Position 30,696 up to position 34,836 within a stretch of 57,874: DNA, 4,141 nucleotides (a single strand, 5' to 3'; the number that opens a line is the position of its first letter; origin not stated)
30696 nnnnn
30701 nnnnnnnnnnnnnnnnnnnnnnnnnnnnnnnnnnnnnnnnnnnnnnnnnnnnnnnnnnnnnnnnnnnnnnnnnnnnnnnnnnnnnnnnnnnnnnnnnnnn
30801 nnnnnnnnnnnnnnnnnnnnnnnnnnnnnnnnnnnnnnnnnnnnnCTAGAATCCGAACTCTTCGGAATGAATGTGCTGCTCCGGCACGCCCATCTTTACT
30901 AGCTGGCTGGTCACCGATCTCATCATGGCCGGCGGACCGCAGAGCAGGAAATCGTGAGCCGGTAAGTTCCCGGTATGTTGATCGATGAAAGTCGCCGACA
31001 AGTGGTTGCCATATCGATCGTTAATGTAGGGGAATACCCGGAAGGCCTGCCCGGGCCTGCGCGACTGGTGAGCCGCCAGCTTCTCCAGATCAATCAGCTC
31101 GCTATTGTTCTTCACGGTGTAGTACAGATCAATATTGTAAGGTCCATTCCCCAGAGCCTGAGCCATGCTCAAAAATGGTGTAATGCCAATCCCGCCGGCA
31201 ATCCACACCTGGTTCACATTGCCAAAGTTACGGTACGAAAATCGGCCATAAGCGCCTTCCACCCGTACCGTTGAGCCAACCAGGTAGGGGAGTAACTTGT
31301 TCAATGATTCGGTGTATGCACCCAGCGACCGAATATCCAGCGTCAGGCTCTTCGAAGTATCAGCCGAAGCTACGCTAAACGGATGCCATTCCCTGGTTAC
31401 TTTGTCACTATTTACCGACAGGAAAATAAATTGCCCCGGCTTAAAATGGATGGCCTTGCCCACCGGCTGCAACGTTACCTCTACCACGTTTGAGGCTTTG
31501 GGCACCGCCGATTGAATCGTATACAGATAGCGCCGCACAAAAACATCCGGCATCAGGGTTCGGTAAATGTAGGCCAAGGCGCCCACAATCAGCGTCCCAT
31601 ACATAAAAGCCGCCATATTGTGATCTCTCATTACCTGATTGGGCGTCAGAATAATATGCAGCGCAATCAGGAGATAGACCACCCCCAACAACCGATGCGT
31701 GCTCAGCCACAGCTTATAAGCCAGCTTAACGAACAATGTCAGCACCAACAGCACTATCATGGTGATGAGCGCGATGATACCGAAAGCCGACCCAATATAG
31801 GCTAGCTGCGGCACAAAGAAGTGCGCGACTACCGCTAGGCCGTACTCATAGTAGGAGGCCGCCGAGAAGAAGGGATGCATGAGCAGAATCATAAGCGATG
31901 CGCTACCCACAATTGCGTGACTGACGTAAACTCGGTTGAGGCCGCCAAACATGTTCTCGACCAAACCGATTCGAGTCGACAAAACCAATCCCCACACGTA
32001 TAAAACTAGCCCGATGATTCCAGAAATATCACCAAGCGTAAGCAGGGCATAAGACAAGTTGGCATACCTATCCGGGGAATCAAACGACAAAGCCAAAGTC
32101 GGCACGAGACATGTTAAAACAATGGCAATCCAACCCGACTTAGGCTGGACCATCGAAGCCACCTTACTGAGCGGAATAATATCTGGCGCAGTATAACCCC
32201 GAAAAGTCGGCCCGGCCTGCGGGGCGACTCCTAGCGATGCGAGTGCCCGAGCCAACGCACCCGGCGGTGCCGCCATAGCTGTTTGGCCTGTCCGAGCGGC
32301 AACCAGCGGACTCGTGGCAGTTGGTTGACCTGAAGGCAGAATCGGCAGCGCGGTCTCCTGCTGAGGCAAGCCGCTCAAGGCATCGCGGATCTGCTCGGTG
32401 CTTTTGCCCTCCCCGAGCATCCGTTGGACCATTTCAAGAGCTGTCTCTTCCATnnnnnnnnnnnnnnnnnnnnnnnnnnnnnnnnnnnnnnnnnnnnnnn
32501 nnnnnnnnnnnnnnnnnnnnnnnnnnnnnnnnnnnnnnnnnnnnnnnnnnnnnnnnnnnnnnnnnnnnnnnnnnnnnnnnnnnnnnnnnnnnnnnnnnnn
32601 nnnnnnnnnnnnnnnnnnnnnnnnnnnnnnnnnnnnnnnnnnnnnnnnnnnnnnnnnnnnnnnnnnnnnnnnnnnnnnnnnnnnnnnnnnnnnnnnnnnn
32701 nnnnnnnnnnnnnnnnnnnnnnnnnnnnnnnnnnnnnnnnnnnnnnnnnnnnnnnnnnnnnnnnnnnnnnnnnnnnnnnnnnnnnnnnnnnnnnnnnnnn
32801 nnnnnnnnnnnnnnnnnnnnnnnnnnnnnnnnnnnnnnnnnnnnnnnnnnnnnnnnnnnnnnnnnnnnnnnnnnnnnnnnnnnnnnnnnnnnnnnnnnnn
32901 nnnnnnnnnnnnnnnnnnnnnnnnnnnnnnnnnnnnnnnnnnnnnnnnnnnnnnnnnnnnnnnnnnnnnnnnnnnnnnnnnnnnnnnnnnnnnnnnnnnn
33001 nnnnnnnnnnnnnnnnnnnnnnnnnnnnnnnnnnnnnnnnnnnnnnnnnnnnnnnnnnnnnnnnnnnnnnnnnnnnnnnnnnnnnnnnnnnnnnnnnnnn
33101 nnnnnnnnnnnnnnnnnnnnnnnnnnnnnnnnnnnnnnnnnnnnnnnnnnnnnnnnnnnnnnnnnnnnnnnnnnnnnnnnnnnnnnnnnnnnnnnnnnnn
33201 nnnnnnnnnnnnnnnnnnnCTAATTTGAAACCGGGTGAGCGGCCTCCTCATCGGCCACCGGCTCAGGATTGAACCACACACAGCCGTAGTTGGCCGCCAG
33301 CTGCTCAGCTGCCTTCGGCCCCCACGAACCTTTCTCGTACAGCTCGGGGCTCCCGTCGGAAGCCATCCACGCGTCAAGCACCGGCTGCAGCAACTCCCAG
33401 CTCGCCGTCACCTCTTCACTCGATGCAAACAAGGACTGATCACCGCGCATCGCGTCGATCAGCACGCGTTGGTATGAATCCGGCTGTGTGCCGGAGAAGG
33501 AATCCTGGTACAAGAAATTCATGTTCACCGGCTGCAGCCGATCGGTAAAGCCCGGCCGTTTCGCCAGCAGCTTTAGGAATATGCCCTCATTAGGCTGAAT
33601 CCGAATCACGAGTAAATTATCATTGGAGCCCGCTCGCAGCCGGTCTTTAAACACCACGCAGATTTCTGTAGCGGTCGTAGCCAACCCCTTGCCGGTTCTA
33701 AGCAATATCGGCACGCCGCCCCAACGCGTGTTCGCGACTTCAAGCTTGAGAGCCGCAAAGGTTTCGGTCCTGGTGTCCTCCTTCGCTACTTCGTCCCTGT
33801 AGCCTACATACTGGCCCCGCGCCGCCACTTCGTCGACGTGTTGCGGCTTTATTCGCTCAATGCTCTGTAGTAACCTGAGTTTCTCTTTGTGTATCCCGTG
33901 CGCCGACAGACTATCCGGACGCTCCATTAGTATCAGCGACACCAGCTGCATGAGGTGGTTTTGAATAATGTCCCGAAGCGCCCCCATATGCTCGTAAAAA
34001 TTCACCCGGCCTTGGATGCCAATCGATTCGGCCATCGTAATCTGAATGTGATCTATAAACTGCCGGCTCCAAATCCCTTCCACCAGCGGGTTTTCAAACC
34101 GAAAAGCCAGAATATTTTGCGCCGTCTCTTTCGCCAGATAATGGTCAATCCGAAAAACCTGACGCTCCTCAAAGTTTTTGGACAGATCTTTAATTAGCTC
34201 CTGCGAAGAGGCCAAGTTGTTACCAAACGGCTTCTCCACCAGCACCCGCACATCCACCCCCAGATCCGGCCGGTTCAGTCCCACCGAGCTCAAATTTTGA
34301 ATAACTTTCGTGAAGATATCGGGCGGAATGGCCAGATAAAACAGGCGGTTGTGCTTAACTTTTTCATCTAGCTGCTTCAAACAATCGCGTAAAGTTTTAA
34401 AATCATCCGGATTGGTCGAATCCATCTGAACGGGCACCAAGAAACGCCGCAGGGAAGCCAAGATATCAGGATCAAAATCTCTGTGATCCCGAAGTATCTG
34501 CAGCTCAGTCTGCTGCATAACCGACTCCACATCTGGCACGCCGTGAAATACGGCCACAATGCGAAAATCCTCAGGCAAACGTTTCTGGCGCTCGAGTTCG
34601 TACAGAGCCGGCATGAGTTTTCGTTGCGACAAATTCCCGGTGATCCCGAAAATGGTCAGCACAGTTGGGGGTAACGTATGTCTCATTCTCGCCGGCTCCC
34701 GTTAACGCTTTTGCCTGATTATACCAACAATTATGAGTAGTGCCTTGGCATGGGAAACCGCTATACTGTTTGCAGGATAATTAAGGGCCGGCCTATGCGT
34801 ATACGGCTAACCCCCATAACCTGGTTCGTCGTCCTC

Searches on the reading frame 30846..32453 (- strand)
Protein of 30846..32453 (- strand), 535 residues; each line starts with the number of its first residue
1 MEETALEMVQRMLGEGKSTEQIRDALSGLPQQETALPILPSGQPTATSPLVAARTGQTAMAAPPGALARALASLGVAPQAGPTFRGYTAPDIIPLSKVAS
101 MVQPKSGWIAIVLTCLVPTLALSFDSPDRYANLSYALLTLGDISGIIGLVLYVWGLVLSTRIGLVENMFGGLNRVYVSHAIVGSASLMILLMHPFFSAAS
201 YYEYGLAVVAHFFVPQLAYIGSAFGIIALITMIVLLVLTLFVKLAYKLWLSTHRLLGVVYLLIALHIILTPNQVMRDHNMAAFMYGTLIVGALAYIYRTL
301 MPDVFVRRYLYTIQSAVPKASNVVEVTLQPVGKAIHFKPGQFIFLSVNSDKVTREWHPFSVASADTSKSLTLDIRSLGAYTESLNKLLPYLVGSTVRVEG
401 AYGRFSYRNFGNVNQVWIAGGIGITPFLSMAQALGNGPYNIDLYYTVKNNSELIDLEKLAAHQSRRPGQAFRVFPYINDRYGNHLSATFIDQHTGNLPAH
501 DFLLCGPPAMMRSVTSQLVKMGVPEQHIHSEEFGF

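Call 94: search_protein_families(library=pfam, proteins=[window:30846-32453:-], max_evalue=0.001)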
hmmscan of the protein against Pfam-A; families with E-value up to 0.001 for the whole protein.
window:30846-32453:- (535 aa): 5 families
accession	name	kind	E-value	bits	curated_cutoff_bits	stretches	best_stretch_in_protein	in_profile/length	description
PF00175.26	NAD_binding_1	-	5.6e-12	46.7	22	1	418-514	2-107/109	Oxidoreductase NAD-binding domain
PF08022.18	FAD_binding_8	-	2.8e-11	43.9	22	1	320-388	13-82/109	FAD-binding domain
PF01794.25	Ferric_reduct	-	1.8e-08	34.9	28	1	145-263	2-120/121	Ferric reductase like transmembrane component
PF00970.30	FAD_binding_6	-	1.5e-05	25.7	21.1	1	322-407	15-99/99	Oxidoreductase FAD-binding domain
PF08030.17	NAD_binding_6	-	0.00037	21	22.2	0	416-453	5-49/156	Ferric reductase NAD binding domain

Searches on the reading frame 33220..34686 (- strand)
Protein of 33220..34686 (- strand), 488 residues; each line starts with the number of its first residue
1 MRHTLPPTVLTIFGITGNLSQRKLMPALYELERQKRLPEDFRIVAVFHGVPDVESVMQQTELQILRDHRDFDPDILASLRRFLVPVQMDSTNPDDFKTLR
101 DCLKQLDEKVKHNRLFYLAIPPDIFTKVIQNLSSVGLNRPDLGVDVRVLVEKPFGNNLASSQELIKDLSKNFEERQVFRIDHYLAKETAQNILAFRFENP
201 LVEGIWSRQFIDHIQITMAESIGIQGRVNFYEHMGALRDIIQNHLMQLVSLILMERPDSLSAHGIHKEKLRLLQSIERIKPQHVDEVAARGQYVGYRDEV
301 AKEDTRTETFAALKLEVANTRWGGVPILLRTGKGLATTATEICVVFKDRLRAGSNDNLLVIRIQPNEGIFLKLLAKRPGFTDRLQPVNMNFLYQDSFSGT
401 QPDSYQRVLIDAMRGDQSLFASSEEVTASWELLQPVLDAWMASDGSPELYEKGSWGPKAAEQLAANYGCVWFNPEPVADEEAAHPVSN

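Call 94: search_protein_families(library=pfam, proteins=[window:33220-34686:-], max_evalue=0.001)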
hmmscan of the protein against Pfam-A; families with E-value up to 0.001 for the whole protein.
window:33220-34686:- (488 aa): 2 families
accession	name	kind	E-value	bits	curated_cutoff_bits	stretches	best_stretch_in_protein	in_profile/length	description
PF02781.21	G6PD_C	-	4.9e-97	325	27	1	193-471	1-295/296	Glucose-6-phosphate dehydrogenase, C-terminal domain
PF00479.28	G6PD_N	-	2.3e-49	169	22.1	1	12-191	2-183/183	Glucose-6-phosphate dehydrogenase, NAD binding domain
